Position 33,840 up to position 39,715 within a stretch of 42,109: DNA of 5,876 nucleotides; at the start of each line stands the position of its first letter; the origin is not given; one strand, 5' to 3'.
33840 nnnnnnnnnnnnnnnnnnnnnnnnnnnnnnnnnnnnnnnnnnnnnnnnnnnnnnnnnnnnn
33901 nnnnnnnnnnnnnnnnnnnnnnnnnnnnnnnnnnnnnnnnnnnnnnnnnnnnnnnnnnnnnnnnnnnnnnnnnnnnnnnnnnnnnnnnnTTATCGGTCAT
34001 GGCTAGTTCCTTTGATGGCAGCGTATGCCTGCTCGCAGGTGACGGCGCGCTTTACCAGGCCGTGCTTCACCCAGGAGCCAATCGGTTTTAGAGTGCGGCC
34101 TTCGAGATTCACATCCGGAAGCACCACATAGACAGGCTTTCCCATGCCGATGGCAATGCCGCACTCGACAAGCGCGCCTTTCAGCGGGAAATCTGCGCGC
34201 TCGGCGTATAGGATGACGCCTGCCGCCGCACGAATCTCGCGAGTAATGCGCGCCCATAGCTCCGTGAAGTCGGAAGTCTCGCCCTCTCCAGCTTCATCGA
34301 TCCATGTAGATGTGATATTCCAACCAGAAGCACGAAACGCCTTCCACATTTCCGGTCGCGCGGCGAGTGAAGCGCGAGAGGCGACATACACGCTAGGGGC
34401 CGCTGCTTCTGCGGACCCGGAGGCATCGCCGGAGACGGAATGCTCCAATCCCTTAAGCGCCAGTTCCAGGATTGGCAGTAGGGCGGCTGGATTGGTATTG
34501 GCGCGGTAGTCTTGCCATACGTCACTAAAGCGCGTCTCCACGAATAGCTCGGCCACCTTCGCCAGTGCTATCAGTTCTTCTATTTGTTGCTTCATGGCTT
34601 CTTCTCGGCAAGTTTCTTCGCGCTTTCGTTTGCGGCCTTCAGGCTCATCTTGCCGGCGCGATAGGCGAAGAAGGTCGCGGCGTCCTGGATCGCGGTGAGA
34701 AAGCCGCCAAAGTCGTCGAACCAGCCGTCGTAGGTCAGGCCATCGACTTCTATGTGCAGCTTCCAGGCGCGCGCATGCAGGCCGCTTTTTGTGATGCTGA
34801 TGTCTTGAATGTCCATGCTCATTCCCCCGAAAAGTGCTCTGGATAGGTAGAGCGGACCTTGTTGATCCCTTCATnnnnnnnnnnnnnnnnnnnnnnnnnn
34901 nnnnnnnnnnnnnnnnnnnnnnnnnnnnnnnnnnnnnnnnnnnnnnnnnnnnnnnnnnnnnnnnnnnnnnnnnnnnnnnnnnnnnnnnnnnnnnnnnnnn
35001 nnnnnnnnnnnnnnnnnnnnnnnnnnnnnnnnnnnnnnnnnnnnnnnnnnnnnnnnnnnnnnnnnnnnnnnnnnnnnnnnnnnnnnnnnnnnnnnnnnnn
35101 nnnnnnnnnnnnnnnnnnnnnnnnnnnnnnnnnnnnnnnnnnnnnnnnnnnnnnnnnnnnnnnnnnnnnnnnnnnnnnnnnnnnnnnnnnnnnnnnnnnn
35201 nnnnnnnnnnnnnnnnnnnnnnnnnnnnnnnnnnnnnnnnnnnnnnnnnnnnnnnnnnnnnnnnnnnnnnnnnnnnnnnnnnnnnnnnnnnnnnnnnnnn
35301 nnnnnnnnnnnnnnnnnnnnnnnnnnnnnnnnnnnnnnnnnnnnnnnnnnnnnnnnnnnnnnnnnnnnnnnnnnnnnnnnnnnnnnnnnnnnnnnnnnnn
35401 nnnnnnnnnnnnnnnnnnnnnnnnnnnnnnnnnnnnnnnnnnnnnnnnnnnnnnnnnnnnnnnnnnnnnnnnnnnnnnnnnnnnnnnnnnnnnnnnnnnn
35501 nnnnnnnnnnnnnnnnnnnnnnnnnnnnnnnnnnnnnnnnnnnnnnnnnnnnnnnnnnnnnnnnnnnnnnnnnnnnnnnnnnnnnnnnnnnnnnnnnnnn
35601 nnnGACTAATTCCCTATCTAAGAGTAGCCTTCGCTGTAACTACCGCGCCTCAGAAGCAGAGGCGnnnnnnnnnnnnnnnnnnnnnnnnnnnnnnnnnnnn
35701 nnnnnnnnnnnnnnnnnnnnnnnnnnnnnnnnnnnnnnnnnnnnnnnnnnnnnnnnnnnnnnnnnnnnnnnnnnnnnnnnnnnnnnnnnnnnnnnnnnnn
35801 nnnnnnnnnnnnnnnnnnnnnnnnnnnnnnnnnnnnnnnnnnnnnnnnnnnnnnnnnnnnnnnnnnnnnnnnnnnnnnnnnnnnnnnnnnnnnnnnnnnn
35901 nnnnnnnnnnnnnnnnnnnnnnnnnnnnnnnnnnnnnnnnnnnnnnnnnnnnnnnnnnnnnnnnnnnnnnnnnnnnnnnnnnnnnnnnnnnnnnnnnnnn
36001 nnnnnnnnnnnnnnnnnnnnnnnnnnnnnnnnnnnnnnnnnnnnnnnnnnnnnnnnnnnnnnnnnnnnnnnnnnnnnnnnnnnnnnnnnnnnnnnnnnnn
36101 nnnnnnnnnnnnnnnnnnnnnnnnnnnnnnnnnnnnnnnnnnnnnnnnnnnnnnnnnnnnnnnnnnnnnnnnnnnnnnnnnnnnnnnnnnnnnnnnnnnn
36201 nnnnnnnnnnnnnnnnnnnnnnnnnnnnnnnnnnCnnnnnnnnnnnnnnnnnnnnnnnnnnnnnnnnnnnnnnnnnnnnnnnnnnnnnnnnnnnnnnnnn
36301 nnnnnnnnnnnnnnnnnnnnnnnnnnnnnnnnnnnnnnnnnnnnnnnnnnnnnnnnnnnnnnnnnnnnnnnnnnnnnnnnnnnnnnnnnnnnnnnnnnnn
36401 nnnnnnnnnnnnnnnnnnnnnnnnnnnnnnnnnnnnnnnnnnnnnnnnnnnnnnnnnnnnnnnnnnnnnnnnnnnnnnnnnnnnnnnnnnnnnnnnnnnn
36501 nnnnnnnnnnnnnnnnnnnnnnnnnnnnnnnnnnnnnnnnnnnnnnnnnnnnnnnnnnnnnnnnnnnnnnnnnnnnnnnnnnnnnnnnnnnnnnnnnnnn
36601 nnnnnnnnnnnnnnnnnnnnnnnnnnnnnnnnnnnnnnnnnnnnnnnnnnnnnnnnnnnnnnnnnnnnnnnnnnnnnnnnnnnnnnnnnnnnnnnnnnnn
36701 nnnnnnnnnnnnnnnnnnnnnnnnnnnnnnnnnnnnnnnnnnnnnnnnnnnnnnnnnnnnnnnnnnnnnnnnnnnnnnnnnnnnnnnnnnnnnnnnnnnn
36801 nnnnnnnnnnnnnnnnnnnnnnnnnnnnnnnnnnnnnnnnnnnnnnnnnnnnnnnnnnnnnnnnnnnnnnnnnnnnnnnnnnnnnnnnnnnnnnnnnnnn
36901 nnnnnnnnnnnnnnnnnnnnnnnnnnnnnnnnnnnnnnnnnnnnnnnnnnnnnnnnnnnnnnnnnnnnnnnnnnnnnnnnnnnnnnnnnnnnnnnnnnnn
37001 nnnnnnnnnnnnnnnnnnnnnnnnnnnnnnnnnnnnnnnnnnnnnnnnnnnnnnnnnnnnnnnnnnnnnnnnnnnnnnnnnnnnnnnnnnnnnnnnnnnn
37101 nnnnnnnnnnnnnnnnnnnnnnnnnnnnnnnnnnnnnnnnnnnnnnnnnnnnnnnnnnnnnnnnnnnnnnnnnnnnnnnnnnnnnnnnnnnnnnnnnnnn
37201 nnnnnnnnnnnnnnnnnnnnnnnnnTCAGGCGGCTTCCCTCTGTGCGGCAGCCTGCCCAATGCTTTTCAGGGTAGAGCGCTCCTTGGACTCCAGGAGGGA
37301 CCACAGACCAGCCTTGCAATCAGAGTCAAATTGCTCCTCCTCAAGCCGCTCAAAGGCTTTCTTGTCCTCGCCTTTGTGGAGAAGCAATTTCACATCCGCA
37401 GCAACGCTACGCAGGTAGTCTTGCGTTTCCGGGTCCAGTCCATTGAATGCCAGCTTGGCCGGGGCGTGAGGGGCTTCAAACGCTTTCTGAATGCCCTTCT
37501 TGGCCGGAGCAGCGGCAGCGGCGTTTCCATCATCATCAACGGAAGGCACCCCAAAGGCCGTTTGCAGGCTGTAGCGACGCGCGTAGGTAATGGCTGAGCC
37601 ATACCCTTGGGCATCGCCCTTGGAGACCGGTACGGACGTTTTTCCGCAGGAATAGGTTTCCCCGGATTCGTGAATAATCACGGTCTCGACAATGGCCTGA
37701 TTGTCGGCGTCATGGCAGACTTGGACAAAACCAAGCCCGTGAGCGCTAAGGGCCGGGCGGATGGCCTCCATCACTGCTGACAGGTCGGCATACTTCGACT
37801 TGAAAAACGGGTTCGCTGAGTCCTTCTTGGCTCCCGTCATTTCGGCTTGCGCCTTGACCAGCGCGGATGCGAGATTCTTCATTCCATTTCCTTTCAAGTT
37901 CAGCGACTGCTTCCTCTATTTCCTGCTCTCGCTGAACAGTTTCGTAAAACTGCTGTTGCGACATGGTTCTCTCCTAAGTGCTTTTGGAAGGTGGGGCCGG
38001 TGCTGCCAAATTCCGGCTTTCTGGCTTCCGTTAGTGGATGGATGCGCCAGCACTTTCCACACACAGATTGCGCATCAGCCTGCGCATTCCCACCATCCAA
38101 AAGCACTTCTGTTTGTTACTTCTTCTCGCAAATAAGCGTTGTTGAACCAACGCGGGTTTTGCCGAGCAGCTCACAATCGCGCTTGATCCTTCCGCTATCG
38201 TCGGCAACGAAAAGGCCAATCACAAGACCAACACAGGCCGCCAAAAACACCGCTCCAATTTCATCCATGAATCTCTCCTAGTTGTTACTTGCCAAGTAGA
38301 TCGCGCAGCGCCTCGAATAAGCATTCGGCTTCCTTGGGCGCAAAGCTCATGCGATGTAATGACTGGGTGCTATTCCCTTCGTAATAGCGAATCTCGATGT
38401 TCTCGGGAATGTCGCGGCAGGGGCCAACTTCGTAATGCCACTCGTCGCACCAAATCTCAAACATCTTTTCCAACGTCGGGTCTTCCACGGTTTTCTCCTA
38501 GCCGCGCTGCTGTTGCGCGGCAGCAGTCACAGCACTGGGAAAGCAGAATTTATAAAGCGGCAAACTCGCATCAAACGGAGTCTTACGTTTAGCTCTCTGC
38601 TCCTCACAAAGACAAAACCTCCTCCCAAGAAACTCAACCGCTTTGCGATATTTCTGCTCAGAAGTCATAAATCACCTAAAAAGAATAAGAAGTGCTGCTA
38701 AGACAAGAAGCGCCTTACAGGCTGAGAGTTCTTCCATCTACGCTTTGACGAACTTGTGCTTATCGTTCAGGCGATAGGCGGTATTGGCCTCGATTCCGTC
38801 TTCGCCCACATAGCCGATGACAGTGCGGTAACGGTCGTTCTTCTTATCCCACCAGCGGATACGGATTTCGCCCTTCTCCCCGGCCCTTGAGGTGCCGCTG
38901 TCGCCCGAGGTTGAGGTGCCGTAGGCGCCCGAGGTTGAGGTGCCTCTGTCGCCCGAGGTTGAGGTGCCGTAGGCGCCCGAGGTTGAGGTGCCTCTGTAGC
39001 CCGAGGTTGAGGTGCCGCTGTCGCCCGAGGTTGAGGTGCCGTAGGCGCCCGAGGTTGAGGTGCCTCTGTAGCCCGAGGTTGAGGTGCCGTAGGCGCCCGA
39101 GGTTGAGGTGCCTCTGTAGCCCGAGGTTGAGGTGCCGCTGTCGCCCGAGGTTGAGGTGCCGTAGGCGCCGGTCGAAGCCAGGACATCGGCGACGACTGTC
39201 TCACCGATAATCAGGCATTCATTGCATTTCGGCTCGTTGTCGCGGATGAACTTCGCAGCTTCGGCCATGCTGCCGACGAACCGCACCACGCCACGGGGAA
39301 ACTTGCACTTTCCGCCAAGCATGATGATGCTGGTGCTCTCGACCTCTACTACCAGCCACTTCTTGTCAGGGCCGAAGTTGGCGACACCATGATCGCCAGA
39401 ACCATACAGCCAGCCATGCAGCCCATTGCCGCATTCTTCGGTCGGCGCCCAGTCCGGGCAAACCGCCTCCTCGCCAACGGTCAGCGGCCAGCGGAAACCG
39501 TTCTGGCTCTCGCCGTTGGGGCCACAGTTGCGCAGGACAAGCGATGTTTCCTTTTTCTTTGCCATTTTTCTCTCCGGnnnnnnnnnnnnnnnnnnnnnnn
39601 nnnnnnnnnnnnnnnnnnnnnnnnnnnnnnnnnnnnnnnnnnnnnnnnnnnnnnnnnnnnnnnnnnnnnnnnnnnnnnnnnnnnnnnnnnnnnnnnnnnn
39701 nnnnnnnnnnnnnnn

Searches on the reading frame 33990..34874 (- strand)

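Call 92: search_protein_families(library=pfam, proteins=[window:33990-34874:-], max_evalue=0.001)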
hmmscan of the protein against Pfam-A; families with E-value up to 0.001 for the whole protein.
window:33990-34874:- (294 aa): 1 family
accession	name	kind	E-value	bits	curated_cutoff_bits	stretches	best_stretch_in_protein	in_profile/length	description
PF05014.21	Nuc_deoxyrib_tr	-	2.8e-05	24.7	28.8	1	169-255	13-100/117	Nucleoside 2-deoxyribosyltransferase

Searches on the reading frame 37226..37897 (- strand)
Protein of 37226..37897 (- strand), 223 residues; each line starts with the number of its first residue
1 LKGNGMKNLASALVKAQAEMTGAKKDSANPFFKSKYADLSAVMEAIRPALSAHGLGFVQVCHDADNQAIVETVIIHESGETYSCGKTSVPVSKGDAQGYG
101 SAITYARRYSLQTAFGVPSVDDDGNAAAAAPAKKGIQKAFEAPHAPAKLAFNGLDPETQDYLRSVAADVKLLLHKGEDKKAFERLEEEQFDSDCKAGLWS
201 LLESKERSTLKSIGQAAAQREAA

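Call 92: search_protein_families(library=pfam, proteins=[window:37226-37897:-], max_evalue=0.001)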
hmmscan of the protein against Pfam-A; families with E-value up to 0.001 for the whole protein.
window:37226-37897:- (223 aa): 1 family
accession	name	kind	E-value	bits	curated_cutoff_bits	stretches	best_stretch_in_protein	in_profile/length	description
PF04404.17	ERF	-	5.4e-29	101.6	25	1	10-130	2-132/153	ERF superfamily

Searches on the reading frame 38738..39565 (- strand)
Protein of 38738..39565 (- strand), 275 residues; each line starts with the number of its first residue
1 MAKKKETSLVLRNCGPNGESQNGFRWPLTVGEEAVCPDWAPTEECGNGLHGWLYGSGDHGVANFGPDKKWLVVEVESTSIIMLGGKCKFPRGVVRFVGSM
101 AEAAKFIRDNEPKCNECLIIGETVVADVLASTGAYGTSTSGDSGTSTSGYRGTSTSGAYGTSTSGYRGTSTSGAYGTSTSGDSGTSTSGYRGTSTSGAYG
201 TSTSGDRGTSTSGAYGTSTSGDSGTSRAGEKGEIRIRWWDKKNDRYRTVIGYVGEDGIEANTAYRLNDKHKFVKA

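Call 92: search_protein_families(library=pfam, proteins=[window:38738-39565:-], max_evalue=0.001)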
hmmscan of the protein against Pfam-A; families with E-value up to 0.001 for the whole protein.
window:38738-39565:- (275 aa): 1 family
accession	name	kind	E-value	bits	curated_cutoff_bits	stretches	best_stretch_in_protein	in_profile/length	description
PF24703.2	DUF7666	-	1.3e-05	26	27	1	12-99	5-86/95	Domain of unknown function (DUF7666)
